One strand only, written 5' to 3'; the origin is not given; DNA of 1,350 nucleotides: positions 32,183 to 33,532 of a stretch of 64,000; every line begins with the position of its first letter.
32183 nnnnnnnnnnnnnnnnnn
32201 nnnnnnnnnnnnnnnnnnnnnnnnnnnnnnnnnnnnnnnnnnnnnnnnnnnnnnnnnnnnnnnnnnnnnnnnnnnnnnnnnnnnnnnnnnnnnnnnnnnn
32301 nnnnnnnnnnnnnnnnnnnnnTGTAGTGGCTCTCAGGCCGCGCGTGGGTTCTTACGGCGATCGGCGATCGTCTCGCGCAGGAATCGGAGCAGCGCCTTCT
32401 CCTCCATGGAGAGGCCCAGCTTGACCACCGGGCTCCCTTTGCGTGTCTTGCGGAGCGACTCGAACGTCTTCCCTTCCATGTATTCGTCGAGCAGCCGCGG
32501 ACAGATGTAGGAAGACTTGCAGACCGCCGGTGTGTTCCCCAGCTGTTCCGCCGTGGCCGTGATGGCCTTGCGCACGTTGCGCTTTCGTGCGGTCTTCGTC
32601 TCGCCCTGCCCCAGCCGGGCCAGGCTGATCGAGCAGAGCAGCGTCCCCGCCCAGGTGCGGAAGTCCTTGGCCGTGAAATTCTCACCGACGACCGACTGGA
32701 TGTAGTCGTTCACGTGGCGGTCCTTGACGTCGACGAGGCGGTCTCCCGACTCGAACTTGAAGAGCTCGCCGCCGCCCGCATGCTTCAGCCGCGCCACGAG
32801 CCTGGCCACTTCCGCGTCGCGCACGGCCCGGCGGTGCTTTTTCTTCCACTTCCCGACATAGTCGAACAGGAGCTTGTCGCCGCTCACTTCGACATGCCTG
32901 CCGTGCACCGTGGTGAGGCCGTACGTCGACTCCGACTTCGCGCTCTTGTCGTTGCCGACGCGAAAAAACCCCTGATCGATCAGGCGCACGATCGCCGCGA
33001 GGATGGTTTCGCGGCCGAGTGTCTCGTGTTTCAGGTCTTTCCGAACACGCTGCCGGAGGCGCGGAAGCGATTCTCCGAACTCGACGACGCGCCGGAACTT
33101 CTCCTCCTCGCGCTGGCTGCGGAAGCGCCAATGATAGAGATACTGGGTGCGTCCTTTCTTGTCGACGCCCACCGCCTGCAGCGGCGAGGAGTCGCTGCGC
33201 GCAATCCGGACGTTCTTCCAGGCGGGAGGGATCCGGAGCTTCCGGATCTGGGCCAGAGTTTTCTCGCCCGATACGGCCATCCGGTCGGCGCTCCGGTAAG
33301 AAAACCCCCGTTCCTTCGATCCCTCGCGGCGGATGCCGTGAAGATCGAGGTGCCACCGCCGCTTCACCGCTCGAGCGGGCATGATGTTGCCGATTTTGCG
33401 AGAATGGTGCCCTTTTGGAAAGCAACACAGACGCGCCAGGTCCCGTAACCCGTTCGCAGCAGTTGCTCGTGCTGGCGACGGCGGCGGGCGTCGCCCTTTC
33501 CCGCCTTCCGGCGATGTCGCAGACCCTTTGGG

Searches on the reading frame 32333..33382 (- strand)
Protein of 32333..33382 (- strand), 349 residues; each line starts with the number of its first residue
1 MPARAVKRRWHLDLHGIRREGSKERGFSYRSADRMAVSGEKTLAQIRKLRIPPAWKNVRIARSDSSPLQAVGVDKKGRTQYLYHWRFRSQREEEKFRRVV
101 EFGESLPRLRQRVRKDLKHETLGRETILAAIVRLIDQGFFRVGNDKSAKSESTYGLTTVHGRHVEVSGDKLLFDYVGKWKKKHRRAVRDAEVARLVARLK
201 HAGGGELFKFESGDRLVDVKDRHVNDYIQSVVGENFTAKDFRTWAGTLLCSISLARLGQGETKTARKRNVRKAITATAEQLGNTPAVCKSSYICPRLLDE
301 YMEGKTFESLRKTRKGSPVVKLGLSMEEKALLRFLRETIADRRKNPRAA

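Call 27: search_protein_families(library=pfam, proteins=[window:32333-33382:-], max_evalue=0.00001)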
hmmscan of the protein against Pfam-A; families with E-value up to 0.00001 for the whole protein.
window:32333-33382:- (349 aa): 2 families
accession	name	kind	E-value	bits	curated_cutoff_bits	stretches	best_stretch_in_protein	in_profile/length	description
PF01028.25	Topoisom_I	-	1.8e-35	122.8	23.7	1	87-290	4-202/228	Eukaryotic DNA topoisomerase I, catalytic core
PF21338.2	Top1B_N_bact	-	2.6e-14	53.1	27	1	26-74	1-49/49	Bacterial DNA topoisomerase IB, N-terminal domain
